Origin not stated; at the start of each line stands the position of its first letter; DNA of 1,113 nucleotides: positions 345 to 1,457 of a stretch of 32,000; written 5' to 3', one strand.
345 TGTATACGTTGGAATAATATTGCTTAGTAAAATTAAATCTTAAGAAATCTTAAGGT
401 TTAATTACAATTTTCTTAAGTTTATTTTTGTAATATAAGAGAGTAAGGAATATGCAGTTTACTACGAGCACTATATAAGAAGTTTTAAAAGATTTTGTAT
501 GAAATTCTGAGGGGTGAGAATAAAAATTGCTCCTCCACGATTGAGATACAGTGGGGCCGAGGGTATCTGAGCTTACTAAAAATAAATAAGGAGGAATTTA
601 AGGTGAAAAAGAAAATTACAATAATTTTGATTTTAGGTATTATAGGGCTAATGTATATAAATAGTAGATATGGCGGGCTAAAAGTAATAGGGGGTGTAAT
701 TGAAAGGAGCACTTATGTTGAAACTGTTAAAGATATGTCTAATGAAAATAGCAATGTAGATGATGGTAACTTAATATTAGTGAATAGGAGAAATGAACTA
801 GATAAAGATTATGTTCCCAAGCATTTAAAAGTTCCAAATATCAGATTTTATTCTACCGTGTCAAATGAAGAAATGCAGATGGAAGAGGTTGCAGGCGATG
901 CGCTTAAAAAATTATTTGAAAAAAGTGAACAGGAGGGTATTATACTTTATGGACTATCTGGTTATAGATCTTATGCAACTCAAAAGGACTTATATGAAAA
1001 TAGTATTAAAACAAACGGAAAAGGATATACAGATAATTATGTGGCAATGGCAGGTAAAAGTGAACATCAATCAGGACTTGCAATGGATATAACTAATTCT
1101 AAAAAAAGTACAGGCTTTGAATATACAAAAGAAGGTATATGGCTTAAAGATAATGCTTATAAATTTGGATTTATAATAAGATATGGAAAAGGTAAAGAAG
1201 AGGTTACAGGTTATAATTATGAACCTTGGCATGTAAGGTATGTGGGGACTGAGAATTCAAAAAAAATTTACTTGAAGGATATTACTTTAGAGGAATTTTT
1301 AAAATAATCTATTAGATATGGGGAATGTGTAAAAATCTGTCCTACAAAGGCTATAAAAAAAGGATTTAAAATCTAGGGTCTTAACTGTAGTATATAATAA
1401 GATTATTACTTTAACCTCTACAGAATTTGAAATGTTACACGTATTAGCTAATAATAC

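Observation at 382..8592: One activator-type promoter present three times defines the regulon: phased TCTTAAG boxes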

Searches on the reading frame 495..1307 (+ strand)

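Call 10: search_protein_families(library=ncbifam, proteins=[window:495-1307:+])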
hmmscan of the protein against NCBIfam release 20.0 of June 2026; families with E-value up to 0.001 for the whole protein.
window:495-1307:+ (270 aa): 5 families
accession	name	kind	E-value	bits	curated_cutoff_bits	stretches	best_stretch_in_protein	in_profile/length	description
NF000380.1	vanXY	equivalog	3e-38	131.2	250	1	93-269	2-176/179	D,D-carboxypeptidase/D,D-dipeptidase VanXY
NF041194.1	LD_carboxy_LdcB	exception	1.3e-34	119.7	275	1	130-269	35-173/180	LD-carboxypeptidase LdcB/DacB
NF000472.1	vanY_AFMPt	exception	1.1e-30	106.8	425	1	76-269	41-229/283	VanY-A/VanY-F/VanY-M family D-Ala-D-Ala carboxypeptidase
NF000149.1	vanXY_G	exception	2.2e-30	105.6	500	1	79-268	3-189/254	D-Ala-D-Ala dipeptidase/D-Ala-D-Ala carboxypeptidase VanXY-G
NF000473.1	vanY_BG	exception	1.8e-28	99.7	400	1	81-270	89-272/274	VanY-B/VanY-G family D-Ala-D-Ala carboxypeptidase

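Call 13: search_protein_families(library=pfam, proteins=[window:495-1307:+])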
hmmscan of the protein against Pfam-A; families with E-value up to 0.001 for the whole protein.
window:495-1307:+ (270 aa): 1 family
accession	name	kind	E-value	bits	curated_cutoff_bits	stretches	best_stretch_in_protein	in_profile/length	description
PF02557.22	VanY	-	3.4e-38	130.9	25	1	128-251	3-131/132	D-alanyl-D-alanine carboxypeptidase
